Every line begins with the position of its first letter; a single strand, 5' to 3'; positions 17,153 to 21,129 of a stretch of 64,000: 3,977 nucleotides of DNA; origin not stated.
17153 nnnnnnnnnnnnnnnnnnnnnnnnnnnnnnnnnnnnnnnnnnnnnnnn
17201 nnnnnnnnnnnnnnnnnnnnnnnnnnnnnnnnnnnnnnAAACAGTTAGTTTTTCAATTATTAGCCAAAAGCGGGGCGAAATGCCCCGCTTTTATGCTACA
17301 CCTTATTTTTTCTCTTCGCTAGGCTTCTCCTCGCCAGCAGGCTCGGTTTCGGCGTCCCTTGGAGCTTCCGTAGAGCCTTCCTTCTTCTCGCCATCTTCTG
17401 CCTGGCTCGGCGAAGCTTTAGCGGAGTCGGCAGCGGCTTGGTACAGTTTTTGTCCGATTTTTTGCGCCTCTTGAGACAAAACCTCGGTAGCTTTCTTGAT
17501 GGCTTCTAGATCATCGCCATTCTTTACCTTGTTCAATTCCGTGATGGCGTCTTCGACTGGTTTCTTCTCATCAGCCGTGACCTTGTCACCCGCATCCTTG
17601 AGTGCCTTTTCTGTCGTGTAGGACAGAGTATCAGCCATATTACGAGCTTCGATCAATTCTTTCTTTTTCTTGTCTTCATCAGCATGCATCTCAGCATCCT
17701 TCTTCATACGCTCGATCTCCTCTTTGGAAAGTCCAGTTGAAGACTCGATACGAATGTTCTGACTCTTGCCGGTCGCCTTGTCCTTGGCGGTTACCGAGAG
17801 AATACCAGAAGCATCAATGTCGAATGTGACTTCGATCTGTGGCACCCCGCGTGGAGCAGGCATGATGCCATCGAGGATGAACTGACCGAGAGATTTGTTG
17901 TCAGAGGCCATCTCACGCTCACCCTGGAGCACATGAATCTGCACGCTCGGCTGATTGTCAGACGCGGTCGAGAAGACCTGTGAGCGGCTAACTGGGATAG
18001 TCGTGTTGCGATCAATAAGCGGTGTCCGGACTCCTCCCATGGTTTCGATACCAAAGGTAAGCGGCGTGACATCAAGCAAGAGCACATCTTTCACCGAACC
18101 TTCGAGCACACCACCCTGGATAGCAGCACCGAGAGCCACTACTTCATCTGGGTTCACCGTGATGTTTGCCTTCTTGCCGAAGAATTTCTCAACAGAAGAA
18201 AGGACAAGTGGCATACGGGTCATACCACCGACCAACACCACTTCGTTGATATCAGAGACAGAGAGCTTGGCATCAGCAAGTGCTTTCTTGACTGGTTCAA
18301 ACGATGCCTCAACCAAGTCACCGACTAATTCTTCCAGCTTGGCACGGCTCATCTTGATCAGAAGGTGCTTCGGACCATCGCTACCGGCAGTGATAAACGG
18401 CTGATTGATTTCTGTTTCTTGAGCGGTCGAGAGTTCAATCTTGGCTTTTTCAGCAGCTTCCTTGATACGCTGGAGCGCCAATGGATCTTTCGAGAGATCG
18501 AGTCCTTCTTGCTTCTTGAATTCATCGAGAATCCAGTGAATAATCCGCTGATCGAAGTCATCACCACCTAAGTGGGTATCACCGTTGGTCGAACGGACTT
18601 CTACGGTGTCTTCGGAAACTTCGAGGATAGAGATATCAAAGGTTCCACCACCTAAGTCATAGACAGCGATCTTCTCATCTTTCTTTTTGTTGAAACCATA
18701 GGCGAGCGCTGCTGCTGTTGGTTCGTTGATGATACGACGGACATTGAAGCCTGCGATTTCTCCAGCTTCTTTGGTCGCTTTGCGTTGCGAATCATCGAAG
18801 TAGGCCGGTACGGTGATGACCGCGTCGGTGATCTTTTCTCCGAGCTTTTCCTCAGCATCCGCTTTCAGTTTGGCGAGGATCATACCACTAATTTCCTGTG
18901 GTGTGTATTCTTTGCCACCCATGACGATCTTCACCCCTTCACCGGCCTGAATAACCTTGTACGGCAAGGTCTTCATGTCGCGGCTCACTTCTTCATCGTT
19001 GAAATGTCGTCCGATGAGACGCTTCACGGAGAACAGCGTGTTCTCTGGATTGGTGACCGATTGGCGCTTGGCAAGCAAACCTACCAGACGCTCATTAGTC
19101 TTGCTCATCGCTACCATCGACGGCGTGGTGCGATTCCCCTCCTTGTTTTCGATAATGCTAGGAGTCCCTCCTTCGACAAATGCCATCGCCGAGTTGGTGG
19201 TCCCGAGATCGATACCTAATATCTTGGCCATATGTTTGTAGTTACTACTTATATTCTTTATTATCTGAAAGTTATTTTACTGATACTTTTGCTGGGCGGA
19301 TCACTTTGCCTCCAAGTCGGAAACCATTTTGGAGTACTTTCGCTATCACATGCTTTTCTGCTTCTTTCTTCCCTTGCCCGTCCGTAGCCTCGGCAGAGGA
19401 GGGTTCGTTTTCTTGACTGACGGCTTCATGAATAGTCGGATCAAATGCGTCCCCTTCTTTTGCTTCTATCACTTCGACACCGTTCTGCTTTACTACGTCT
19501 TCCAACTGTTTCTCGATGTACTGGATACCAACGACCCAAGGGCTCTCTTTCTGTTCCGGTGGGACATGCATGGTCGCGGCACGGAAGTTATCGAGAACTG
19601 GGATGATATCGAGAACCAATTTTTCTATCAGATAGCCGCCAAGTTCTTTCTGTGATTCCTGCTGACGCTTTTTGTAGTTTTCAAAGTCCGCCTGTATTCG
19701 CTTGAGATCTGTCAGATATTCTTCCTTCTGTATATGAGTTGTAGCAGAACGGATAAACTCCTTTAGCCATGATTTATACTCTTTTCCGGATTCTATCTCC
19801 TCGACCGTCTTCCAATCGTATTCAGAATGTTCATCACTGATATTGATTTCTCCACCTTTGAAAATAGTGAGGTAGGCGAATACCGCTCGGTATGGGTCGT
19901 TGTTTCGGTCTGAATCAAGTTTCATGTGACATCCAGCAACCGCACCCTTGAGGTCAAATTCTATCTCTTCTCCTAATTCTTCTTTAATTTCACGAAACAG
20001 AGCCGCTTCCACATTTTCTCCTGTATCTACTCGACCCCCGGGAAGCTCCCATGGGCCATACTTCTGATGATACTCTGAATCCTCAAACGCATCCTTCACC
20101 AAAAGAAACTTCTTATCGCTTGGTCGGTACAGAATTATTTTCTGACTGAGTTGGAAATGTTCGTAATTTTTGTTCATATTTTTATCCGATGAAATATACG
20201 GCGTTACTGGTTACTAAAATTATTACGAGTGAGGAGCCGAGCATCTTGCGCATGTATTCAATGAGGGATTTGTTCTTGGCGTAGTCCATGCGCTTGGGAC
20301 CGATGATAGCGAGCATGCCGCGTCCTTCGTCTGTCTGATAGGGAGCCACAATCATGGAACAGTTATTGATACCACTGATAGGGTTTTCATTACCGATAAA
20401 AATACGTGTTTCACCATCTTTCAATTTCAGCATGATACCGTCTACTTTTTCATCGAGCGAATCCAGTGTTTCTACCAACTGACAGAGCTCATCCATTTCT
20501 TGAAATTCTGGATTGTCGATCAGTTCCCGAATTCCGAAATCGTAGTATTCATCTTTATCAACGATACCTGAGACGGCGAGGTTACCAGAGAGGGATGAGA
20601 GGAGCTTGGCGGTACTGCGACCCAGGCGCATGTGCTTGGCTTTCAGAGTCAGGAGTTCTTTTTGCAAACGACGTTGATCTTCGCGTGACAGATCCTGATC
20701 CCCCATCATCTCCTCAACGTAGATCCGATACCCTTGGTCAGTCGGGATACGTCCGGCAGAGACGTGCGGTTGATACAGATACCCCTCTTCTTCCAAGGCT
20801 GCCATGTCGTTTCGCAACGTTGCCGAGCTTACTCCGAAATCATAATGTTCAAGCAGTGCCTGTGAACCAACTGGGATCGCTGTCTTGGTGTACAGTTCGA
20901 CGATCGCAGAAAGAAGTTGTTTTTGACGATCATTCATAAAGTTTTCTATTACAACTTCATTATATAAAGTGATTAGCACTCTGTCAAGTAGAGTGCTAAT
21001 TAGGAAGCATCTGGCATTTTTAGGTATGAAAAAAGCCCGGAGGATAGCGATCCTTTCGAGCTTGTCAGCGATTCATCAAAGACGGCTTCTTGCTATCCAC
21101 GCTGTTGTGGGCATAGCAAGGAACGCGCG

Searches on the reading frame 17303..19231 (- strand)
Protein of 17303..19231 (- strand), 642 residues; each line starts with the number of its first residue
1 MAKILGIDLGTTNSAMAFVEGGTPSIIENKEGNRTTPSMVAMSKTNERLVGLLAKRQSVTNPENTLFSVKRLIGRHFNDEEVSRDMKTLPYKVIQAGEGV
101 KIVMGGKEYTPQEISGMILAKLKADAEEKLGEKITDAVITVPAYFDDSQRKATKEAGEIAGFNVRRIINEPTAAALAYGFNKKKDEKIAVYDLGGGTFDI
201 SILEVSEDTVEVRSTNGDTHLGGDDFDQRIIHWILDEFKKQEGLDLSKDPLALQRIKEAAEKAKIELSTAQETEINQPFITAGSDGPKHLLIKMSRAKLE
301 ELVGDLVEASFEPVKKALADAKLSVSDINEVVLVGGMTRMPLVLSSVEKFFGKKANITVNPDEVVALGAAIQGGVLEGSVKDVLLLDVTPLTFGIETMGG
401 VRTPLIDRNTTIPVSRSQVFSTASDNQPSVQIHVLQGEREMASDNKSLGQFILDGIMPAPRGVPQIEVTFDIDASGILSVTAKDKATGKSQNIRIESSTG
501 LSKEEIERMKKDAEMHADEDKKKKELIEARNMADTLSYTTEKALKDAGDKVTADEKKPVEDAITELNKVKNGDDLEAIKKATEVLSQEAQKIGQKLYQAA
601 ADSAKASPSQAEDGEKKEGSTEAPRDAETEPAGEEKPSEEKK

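Call 30: list_cluster_members(proteins=[P0001, P0004, P0006, window:17303-19231:-, window:13846-14133:-, window:11558-12076:-, window:9627-10151:+, window:10625-11020:+, window:11132-11470:+, window:10308-10628:+])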
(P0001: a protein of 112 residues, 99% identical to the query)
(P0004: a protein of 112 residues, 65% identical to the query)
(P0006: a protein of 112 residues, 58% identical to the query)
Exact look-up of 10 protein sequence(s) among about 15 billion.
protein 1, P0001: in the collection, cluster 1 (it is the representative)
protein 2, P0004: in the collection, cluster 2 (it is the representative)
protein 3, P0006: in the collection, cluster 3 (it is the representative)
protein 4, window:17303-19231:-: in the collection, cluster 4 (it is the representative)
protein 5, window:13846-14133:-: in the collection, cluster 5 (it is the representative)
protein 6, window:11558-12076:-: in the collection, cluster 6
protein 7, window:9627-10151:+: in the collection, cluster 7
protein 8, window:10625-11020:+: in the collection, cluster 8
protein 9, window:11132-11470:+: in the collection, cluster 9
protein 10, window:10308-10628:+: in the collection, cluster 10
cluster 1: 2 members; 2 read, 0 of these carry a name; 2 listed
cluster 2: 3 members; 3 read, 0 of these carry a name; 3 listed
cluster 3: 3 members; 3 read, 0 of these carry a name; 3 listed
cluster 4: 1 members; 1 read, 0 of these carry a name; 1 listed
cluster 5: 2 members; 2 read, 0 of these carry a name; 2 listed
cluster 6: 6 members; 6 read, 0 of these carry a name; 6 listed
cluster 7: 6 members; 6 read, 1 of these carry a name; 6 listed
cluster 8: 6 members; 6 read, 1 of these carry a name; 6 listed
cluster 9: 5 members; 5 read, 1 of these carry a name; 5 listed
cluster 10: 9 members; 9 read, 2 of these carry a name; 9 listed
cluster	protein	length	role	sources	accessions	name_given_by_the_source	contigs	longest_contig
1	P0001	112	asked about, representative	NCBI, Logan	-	-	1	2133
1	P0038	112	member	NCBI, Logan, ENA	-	-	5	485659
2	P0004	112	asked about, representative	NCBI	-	-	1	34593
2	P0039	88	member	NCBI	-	-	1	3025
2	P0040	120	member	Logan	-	-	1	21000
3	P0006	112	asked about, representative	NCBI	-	-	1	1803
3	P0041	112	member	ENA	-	-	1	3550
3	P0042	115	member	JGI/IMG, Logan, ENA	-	-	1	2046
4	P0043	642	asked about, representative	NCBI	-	-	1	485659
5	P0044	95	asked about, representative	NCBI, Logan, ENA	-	-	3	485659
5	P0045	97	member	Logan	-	-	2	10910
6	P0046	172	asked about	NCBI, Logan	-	-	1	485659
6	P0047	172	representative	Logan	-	-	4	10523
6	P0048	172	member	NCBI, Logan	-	-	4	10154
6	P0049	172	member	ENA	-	-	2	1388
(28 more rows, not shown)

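Call 53: search_protein_families(library=padloc, proteins=[L212:3146-4192:+, L212:4622-5080:-], max_evalue=0.01)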
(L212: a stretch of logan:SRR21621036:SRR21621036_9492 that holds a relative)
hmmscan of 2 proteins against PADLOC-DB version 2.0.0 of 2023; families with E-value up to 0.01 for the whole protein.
L212:3146-4192:+ (348 aa): 52 families (the best 25 are shown)
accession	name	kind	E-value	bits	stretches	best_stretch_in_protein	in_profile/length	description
PDLC02941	RT_II-A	-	4.9e-25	86.3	2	167-306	149-277/309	-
PDLC02952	RT_VI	-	9.3e-21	72.3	2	165-275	138-244/279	-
PDLC03740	RT_outgroup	-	6.4e-20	69.8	2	168-245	251-327/407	retron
PDLC02949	RT_other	-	6.4e-20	69.8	1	168-244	314-389/481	-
PDLC02943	RT_III-A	-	9.1e-19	65.5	1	164-287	155-271/322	-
PDLC02946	RT_III-A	-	7.6e-18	62.7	1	165-243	168-244/330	-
PDLC02945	RT_III-A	-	8.3e-18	62.6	1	26-243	74-275/362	-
PDLC02956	RT_XIII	-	8.6e-17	59.3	1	165-258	269-361/469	-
PDLC02960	RT-Protease_XI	-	8.8e-17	59.2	2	164-244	140-229/506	single gene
PDLC02959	RT-Protease_XI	-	1e-16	59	2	164-243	142-231/510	single gene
PDLC02938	RT_I-B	-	1.5e-16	58.5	1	73-322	72-280/332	-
PDLC02967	RT-Toprim_I-C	-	4.7e-16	56.7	1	166-245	153-235/549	single gene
PDLC02966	RT-Toprim_I-C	-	5.2e-16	56.3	2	164-244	161-251/568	single gene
PDLC02948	RT_IX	-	5.5e-16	56.5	1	165-243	176-253/317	-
PDLC02963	RT-Toprim_I-C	-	6.6e-16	56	2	164-244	156-246/552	single gene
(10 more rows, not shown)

L212:4622-5080:- (152 aa): 0 families

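Call 54: search_protein_families(library=pfam, proteins=[L212:3062-4192:+, L212:4622-5080:-], max_evalue=0.01)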
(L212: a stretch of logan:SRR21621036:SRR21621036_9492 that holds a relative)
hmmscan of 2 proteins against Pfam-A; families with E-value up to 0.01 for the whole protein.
L212:3062-4192:+ (376 aa): 1 family
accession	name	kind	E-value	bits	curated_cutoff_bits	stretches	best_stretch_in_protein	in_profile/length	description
PF00078.32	RVT_1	-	1.1e-12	48.6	29.6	1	57-270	6-190/205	Reverse transcriptase (RNA-dependent DNA polymerase)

L212:4622-5080:- (152 aa): 5 families
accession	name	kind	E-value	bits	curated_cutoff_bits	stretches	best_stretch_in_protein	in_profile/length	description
PF00583.31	Acetyltransf_1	-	3.8e-14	53.4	20.7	1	55-140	37-116/116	Acetyltransferase (GNAT) family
PF13508.13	Acetyltransf_7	-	2.4e-11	44.3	27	1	64-141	12-83/84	Acetyltransferase (GNAT) domain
PF13673.13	Acetyltransf_10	-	4.2e-08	33.7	23.6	1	77-146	52-113/128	Acetyltransferase (GNAT) domain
PF14542.12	Acetyltransf_CG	-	5.4e-07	30.1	30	1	74-118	15-59/80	GCN5-related N-acetyl-transferase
PF08445.16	FR47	-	0.0013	19.1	22.1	1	84-146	22-83/86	FR47-like protein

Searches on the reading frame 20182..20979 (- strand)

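Call 54: search_protein_families(library=pfam, proteins=[window:20182-20979:-], max_evalue=0.01)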
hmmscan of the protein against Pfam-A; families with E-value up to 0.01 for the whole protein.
window:20182-20979:- (265 aa): 3 families
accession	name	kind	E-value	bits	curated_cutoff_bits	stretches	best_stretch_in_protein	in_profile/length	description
PF01628.27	HrcA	-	4e-23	83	22.2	1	104-235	93-213/215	HrcA protein C terminal domain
PF08220.18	HTH_DeoR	-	0.0026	17.9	21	1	48-72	24-48/57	DeoR-like helix-turn-helix domain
PF08279.18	HTH_11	-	0.0086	16.4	25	0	48-67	25-44/55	HTH domain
